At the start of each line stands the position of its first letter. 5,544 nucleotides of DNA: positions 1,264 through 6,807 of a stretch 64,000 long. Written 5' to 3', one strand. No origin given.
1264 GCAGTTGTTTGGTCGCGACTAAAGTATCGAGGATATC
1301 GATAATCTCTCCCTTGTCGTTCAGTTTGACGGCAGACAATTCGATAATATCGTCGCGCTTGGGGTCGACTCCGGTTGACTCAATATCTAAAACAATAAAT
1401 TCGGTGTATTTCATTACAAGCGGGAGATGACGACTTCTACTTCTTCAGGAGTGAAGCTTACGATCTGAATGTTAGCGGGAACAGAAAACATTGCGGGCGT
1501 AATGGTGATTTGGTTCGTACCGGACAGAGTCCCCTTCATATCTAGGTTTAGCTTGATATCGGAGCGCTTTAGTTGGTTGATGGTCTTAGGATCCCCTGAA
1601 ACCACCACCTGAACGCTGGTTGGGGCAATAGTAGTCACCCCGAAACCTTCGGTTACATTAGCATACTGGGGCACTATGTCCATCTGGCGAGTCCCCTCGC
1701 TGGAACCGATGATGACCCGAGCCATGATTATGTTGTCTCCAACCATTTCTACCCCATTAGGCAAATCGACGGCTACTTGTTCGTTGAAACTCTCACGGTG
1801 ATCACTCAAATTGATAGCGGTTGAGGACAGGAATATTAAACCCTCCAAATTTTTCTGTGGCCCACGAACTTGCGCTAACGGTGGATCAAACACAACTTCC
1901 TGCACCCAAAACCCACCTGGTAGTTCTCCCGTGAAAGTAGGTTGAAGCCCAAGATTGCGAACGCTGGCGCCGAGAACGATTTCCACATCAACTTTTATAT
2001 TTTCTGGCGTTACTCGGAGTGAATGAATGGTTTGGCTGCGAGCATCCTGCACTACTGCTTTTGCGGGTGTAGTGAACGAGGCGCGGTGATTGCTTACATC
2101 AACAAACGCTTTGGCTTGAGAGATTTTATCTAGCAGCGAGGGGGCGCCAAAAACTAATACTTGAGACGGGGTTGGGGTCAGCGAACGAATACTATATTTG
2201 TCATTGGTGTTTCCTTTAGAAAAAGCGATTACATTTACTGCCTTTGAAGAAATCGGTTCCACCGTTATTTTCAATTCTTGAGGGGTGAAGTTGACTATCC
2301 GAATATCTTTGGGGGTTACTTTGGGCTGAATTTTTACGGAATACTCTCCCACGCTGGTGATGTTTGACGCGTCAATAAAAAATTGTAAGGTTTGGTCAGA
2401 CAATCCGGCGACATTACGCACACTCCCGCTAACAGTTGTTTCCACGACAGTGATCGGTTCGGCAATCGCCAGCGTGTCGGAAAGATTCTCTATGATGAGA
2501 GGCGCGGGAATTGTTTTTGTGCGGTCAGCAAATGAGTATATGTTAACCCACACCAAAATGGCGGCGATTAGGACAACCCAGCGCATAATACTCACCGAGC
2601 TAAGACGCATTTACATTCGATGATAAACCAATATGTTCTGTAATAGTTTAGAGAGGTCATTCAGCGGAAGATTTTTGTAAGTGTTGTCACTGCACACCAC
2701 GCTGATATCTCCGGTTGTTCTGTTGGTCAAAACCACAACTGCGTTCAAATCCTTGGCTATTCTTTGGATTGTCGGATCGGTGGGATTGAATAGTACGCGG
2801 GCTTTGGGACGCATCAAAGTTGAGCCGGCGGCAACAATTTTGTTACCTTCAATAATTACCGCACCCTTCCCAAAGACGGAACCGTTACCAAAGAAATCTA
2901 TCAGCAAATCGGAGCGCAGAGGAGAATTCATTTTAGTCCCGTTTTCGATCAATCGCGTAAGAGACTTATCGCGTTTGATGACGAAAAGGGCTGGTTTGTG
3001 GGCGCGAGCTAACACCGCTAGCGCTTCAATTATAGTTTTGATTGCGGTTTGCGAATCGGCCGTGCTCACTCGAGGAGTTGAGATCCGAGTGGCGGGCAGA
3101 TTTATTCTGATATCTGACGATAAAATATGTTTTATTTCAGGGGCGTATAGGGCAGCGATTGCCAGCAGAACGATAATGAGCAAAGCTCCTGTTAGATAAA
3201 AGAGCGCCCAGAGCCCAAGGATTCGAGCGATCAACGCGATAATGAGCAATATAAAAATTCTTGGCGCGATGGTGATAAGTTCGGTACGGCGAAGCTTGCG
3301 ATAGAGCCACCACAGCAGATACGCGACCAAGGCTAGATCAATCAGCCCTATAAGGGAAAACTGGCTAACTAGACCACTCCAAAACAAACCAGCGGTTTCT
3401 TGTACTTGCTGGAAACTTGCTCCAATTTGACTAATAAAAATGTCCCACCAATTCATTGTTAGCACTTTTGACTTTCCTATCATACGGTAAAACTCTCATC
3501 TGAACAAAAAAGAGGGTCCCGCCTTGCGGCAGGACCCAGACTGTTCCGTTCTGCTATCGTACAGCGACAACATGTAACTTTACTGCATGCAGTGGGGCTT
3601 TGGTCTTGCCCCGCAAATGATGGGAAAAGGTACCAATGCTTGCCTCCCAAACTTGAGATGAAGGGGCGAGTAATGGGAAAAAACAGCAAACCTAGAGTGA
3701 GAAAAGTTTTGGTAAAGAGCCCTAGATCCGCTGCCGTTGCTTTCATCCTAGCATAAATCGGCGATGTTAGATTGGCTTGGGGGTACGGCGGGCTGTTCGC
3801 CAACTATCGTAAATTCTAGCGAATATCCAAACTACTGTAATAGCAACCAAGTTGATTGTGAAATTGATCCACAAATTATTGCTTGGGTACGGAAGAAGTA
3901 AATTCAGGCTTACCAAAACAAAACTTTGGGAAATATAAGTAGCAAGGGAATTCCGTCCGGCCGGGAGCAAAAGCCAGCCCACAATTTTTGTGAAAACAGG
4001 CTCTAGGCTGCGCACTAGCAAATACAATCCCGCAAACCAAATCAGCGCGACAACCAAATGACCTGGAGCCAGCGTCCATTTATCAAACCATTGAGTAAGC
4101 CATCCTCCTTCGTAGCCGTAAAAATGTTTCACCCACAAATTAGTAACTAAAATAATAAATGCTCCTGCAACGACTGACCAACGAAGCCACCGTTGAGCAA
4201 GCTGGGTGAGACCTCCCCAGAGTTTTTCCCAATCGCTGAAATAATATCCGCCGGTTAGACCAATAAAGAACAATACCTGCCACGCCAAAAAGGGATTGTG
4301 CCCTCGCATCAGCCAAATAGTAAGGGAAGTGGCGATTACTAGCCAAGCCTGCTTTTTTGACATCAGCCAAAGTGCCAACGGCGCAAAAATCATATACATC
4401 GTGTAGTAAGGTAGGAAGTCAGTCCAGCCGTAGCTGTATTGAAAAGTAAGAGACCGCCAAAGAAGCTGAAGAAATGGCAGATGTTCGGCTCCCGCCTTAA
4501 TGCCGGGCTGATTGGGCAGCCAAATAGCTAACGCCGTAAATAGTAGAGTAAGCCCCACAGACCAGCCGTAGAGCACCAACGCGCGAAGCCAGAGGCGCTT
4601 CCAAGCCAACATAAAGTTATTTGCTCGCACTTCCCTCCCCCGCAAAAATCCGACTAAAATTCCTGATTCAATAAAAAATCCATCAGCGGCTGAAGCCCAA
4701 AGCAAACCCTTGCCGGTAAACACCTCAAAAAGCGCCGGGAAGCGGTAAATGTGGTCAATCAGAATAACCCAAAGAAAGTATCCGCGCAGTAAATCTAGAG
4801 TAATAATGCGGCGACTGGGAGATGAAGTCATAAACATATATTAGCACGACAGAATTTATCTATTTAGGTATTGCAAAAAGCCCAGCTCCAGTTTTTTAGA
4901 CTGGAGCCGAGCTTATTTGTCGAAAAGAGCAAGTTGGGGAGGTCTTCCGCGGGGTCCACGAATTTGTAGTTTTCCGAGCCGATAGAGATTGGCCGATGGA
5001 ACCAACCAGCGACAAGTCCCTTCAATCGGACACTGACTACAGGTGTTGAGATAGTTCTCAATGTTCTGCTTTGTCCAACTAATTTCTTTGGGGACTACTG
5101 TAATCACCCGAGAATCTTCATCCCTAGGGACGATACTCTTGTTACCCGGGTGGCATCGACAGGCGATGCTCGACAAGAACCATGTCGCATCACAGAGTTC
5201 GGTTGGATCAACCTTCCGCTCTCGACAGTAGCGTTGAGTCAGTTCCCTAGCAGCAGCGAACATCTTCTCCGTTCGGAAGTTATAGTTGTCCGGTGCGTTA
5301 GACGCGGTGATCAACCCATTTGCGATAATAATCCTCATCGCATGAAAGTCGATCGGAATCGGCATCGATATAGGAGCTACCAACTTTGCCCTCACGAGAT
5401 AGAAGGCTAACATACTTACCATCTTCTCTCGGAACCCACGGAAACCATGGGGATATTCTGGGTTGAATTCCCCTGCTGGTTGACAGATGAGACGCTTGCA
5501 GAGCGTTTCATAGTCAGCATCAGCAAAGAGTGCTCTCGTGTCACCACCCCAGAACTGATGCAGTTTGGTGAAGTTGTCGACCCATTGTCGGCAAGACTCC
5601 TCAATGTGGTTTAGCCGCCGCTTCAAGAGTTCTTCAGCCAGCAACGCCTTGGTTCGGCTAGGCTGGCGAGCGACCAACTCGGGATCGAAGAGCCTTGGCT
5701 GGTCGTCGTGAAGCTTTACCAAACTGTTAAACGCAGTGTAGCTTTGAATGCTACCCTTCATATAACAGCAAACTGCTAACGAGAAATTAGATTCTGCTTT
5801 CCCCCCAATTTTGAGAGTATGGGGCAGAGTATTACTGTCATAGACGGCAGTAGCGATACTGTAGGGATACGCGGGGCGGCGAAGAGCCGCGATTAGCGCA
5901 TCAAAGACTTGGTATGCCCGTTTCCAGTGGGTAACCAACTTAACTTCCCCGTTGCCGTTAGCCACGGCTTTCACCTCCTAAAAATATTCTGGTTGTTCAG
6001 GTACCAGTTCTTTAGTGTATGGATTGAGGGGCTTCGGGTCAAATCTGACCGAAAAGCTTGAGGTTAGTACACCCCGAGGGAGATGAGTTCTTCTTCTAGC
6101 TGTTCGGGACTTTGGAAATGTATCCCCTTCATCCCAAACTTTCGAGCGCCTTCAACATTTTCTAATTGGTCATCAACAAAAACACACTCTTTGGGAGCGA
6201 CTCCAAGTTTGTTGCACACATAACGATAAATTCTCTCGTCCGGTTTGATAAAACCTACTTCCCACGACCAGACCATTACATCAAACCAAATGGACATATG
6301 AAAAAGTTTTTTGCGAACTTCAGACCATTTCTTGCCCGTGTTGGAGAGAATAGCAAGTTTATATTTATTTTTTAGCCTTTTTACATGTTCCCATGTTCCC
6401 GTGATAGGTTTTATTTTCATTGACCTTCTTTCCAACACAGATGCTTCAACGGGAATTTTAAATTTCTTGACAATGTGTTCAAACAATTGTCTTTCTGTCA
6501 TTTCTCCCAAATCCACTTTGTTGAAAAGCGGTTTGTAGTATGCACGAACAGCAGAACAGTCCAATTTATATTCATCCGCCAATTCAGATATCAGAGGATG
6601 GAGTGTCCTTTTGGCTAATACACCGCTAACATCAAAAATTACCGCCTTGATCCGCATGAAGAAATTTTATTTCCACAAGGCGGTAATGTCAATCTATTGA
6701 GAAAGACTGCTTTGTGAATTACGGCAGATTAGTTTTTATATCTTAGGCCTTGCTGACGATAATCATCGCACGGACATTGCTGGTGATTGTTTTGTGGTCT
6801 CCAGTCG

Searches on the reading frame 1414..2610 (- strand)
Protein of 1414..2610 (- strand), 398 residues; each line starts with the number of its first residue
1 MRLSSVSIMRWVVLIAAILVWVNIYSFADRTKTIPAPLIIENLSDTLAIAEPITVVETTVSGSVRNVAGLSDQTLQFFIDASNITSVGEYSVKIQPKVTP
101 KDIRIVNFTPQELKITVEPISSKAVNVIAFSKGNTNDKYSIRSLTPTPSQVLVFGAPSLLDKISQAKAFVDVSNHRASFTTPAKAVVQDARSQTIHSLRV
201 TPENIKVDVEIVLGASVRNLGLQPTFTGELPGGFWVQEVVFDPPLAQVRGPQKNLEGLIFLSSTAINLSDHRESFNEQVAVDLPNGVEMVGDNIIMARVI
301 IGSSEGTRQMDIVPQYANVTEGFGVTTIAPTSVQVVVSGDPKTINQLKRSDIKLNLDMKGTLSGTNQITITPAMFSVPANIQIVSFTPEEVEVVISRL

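Call 64: search_protein_families(library=pfam, proteins=[window:1414-2610:-], max_evalue=0.00001)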
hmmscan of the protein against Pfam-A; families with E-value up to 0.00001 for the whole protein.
window:1414-2610:- (398 aa): 1 family
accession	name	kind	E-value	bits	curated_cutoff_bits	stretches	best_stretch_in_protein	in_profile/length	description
PF07949.17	YbbR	-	8.1e-27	93.8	22.3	1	131-209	8-81/81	YbbR-like protein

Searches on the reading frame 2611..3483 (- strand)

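Call 64: search_protein_families(library=pfam, proteins=[window:2611-3483:-], max_evalue=0.00001)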
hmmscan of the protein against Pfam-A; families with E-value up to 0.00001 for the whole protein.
window:2611-3483:- (290 aa): 1 family
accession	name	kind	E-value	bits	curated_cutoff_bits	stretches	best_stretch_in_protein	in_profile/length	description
PF02457.21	DAC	-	6.2e-12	45.6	27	1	153-264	2-115/119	DisA bacterial checkpoint controller nucleotide-binding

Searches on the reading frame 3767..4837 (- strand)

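Call 64: search_protein_families(library=pfam, proteins=[window:3767-4837:-], max_evalue=0.00001)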
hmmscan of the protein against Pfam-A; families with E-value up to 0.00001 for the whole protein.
window:3767-4837:- (356 aa): 2 families
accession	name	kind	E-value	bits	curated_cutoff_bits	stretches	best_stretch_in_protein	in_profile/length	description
PF10129.15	OpgC_C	-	5.5e-37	127.9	21.4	1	10-346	1-356/358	OpgC protein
PF01757.29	Acyl_transf_3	-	4.4e-06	26.4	31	1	13-339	3-324/326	Acyltransferase domain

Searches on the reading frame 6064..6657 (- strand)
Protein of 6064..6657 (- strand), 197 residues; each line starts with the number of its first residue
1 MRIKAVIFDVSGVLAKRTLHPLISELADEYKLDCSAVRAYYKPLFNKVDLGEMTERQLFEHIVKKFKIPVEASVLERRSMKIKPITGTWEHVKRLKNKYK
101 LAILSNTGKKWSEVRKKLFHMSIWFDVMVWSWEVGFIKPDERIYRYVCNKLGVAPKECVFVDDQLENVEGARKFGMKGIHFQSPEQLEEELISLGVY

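Call 64: search_protein_families(library=pfam, proteins=[window:6064-6657:-], max_evalue=0.00001)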
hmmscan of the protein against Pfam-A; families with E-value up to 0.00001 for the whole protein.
window:6064-6657:- (197 aa): 3 families
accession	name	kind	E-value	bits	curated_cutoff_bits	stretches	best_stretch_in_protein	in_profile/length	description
PF00702.32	Hydrolase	-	2.6e-20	74.1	26.4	1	3-175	1-191/191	haloacid dehalogenase-like hydrolase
PF13419.12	HAD_2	-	1.3e-18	68.1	23.8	1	6-179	1-176/178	Haloacid dehalogenase-like hydrolase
PF13242.12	Hydrolase_like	-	7.9e-06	26.1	22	0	138-180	4-47/75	HAD-hyrolase-like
